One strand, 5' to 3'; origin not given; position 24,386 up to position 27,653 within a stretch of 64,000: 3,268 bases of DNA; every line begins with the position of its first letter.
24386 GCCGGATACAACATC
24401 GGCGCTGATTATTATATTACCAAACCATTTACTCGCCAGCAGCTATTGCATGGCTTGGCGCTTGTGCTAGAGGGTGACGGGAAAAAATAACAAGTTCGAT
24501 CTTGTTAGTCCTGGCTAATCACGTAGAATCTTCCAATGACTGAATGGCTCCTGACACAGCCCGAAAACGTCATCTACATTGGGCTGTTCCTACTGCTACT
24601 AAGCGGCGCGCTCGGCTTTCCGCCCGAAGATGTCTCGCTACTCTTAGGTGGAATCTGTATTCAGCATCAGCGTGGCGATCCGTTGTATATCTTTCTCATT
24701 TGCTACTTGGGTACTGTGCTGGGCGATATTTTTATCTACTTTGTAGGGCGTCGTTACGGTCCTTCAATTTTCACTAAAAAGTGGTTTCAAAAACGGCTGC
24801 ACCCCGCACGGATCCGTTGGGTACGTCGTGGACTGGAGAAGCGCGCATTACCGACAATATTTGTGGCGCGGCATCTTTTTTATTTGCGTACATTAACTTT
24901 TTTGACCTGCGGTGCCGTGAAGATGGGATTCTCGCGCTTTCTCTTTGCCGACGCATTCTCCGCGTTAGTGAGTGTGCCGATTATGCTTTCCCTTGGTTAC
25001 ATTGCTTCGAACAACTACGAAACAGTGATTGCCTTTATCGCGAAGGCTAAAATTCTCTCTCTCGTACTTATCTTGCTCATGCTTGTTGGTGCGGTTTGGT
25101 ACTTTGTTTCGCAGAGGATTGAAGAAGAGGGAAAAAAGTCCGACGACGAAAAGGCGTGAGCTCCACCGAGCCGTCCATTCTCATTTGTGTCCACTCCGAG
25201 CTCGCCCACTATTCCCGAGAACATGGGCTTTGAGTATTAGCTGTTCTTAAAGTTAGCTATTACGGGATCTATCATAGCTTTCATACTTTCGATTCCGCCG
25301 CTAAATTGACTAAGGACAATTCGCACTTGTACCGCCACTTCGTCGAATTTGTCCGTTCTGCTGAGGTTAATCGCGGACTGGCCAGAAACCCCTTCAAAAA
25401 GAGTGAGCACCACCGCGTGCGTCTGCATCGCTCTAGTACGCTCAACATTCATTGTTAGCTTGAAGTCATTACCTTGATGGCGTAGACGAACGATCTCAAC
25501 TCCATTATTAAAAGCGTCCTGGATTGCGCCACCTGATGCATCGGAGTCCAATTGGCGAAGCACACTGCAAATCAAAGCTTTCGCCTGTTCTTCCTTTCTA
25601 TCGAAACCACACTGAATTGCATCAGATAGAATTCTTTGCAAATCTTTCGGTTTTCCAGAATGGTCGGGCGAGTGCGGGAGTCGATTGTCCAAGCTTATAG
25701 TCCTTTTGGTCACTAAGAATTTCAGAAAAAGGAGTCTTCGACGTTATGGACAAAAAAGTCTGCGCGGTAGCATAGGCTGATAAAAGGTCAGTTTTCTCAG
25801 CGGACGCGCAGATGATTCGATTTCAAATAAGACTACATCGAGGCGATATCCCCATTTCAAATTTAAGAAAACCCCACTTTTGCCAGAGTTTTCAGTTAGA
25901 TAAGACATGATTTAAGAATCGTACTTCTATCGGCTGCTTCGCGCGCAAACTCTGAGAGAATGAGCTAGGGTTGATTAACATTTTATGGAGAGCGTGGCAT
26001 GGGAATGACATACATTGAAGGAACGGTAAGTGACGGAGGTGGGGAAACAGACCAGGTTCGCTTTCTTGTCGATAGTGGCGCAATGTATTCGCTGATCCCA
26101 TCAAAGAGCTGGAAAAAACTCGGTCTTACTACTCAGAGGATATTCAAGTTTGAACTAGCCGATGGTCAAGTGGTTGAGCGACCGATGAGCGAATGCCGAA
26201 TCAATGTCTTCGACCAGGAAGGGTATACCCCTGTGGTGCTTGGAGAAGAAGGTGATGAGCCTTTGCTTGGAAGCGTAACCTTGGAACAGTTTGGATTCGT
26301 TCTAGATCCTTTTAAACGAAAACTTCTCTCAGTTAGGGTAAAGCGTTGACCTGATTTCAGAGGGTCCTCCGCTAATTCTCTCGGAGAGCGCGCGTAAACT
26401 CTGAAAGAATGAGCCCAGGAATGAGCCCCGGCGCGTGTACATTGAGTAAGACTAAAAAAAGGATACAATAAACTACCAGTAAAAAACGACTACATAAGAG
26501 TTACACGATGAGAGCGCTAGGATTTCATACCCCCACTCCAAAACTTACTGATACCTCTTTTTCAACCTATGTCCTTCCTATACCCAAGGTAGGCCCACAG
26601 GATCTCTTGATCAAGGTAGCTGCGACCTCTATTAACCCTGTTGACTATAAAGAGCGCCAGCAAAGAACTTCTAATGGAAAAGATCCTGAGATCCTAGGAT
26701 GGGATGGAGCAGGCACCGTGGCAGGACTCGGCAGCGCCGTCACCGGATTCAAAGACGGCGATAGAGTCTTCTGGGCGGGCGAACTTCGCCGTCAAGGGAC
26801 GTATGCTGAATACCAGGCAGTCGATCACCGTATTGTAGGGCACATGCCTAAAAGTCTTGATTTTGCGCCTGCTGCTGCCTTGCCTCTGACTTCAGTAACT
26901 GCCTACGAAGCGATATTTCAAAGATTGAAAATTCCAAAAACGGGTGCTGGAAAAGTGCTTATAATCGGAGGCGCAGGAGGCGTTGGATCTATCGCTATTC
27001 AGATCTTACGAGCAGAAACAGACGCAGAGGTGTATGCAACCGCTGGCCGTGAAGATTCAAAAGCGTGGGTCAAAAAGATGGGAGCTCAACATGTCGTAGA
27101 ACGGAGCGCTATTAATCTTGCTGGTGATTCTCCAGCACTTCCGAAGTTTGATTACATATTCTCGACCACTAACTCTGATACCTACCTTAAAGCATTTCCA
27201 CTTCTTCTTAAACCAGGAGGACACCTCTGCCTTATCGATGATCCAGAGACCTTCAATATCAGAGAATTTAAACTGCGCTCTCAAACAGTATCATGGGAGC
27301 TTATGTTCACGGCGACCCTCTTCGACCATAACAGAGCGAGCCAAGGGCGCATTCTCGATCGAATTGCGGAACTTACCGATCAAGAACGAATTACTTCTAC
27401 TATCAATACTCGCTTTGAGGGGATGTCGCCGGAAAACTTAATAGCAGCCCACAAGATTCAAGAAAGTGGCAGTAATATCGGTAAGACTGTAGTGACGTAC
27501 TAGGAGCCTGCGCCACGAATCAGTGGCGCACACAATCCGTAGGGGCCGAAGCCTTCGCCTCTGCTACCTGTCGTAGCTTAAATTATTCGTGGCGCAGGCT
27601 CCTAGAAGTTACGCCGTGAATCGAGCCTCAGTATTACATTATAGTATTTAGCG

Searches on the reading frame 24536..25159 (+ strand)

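Call 81: search_protein_families(library=pfam, proteins=[window:24536-25159:+], max_evalue=0.001)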
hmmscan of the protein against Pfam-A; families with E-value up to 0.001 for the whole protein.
window:24536-25159:+ (207 aa): 1 family
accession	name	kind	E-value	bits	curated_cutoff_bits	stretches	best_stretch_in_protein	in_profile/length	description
PF09335.16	VTT_dom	-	2.9e-18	67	33.9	1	30-155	2-122/123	VTT domain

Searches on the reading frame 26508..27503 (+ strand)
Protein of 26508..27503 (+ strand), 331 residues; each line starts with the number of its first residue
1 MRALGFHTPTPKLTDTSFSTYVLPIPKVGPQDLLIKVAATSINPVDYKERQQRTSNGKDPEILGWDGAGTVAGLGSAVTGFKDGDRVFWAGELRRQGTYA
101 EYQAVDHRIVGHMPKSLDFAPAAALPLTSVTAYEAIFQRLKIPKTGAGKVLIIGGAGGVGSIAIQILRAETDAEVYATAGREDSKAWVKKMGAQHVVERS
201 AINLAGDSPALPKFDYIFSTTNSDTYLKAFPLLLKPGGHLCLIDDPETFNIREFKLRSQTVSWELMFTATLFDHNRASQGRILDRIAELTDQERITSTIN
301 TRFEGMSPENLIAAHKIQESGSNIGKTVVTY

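Call 81: search_protein_families(library=pfam, proteins=[window:26508-27503:+], max_evalue=0.001)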
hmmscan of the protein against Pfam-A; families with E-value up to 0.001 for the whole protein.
window:26508-27503:+ (331 aa): 3 families
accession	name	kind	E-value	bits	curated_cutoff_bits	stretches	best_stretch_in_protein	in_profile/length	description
PF08240.17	ADH_N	-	2.5e-15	57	23.5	1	29-114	1-103/104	Alcohol dehydrogenase GroES-like domain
PF00107.32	ADH_zinc_N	-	4.3e-11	43.3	31.8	1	158-261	1-109/129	Zinc-binding dehydrogenase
PF13602.12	ADH_zinc_N_2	-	7.2e-10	40.4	27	1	192-329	2-134/134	Zinc-binding dehydrogenase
